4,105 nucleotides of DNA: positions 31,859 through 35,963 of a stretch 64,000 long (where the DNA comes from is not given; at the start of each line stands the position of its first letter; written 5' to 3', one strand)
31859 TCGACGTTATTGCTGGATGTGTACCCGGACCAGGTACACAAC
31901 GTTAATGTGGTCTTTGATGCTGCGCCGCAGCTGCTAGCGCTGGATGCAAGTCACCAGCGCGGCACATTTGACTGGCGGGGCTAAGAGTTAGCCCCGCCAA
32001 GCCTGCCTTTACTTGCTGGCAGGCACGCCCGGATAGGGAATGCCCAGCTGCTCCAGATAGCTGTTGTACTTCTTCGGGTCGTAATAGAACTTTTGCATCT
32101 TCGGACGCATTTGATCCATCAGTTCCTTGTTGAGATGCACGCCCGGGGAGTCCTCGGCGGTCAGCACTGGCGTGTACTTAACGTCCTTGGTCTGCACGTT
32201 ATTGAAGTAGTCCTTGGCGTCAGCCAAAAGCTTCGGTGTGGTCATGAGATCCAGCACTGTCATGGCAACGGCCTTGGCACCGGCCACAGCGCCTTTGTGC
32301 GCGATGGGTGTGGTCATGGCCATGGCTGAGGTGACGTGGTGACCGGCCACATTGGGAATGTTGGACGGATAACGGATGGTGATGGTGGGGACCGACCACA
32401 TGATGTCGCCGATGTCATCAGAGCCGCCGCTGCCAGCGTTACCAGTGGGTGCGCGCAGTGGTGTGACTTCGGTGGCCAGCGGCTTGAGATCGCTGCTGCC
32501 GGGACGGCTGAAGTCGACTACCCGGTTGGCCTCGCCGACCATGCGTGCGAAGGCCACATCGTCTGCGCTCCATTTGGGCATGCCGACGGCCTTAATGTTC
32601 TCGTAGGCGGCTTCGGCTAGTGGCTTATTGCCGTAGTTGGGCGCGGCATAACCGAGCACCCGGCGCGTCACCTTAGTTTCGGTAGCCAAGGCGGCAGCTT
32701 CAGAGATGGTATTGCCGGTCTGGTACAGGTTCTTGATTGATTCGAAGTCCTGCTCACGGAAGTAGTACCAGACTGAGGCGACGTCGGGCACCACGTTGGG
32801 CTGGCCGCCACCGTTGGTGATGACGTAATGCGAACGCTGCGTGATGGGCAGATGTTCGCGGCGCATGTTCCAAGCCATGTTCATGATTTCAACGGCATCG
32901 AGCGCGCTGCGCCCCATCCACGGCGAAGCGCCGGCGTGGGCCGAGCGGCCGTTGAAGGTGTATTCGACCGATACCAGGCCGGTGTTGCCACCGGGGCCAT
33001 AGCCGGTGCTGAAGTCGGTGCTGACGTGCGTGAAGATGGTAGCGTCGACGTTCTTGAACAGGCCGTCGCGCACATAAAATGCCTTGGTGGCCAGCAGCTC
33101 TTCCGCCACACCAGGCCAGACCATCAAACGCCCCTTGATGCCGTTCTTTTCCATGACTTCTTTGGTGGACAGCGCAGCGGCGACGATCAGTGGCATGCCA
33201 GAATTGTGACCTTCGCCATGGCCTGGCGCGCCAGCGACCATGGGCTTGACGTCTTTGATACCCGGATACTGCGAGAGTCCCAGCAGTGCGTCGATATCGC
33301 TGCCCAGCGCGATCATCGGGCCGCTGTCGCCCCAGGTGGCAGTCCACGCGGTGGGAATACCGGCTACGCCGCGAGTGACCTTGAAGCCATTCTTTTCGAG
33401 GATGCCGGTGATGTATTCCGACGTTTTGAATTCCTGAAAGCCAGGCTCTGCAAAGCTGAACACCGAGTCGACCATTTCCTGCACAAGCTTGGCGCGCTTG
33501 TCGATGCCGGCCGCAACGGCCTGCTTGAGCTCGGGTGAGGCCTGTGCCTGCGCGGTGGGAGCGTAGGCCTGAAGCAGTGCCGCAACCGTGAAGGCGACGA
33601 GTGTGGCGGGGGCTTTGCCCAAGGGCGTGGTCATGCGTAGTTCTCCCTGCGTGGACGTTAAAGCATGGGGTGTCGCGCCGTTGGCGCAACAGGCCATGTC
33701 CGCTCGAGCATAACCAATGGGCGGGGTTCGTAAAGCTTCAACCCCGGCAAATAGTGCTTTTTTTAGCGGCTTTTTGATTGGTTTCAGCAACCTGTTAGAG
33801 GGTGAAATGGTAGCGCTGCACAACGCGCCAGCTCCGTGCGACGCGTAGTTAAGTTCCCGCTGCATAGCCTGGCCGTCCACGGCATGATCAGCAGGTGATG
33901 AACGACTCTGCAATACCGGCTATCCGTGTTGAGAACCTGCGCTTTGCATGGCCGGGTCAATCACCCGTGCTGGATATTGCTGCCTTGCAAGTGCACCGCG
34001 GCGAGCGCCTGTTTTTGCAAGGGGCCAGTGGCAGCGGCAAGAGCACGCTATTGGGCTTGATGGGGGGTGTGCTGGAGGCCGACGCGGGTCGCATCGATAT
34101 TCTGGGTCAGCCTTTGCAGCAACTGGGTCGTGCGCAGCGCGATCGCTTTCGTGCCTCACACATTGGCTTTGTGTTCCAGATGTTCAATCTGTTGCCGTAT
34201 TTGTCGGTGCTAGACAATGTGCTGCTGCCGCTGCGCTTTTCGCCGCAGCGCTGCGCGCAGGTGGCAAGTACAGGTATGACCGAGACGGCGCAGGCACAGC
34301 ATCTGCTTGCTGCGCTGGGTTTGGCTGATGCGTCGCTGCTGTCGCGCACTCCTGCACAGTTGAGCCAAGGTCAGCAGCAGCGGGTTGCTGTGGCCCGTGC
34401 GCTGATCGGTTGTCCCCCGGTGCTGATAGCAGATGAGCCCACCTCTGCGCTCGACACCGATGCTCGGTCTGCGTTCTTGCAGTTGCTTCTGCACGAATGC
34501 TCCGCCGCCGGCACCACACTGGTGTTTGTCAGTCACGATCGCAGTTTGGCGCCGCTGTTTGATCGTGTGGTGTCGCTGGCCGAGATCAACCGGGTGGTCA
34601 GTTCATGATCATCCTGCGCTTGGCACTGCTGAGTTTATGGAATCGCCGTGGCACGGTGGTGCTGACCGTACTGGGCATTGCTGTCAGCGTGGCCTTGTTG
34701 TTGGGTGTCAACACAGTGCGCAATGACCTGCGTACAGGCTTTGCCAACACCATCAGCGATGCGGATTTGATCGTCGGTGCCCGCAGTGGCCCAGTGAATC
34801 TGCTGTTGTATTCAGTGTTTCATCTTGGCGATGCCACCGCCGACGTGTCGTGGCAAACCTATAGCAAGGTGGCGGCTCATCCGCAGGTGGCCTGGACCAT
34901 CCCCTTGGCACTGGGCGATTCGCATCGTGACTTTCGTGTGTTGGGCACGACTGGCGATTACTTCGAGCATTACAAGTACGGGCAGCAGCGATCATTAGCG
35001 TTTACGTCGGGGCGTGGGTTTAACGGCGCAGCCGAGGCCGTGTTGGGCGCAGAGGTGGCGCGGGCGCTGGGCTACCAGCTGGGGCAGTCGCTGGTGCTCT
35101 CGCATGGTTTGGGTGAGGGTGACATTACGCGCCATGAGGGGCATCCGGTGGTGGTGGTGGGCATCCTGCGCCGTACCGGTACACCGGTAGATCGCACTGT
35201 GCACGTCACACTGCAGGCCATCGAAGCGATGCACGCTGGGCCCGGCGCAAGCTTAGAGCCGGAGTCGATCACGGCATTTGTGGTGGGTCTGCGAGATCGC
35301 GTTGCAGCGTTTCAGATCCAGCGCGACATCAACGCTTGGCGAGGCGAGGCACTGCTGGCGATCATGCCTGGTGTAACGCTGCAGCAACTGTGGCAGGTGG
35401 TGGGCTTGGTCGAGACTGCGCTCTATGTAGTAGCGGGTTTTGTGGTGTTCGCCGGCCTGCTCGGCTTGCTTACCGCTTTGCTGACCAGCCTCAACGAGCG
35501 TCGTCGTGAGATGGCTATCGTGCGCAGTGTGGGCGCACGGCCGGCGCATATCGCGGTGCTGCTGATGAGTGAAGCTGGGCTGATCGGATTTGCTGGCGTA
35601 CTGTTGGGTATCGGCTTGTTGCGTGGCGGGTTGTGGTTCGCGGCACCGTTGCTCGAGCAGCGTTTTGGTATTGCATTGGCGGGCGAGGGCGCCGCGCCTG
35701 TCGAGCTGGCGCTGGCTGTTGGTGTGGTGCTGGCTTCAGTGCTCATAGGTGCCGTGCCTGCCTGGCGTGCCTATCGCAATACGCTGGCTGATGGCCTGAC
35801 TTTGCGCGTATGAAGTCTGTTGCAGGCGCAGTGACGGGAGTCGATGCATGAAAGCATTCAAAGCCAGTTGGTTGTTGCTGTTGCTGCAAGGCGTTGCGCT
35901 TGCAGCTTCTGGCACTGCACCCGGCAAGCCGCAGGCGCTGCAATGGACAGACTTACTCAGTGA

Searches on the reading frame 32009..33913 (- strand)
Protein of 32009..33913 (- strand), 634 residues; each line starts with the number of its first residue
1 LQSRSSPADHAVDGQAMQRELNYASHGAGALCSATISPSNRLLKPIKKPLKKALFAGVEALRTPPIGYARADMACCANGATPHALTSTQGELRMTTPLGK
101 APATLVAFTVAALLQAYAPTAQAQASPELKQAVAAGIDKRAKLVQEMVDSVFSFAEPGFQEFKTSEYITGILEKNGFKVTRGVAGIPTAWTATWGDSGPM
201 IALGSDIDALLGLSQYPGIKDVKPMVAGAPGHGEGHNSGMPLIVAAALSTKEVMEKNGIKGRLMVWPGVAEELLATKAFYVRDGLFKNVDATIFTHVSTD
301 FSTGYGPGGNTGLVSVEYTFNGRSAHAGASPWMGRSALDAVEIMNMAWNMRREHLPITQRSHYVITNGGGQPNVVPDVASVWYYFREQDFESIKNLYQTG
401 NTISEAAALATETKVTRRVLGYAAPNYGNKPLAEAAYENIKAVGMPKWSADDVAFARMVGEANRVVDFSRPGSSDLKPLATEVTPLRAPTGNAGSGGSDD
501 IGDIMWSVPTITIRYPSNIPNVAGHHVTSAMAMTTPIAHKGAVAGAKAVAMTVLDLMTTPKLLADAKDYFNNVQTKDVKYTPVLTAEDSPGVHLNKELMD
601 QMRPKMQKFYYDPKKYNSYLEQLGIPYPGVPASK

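Call 58: search_protein_families(library=pfam, proteins=[window:32009-33913:-], max_evalue=0.00001)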
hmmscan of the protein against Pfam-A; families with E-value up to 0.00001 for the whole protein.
window:32009-33913:- (634 aa): 1 family
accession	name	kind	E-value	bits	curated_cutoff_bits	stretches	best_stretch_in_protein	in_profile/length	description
PF07687.19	M20_dimer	-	6e-08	33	21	1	309-404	2-99/107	Peptidase dimerisation domain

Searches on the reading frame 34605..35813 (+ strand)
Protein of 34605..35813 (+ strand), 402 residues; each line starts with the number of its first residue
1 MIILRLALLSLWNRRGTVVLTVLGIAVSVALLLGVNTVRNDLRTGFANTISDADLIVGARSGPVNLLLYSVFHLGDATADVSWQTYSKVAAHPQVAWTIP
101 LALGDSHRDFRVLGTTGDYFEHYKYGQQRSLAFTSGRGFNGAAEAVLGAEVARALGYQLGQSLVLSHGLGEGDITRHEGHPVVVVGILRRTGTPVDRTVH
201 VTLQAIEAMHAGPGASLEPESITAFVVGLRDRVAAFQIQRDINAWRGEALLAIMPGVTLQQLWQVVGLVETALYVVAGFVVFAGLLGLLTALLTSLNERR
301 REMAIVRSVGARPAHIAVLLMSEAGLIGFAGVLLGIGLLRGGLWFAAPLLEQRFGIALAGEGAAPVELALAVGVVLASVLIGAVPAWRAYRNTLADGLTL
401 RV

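Call 58: search_protein_families(library=pfam, proteins=[window:34605-35813:+], max_evalue=0.00001)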
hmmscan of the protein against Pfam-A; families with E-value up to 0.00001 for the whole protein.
window:34605-35813:+ (402 aa): 2 families
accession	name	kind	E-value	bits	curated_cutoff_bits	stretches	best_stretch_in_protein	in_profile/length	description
PF12704.14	MacB_PCD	-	1.1e-16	62.2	27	1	19-243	2-205/207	MacB-like periplasmic core domain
PF02687.27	FtsX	-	3.7e-15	56.5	25.5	1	275-391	2-117/120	FtsX-like permease C-terminal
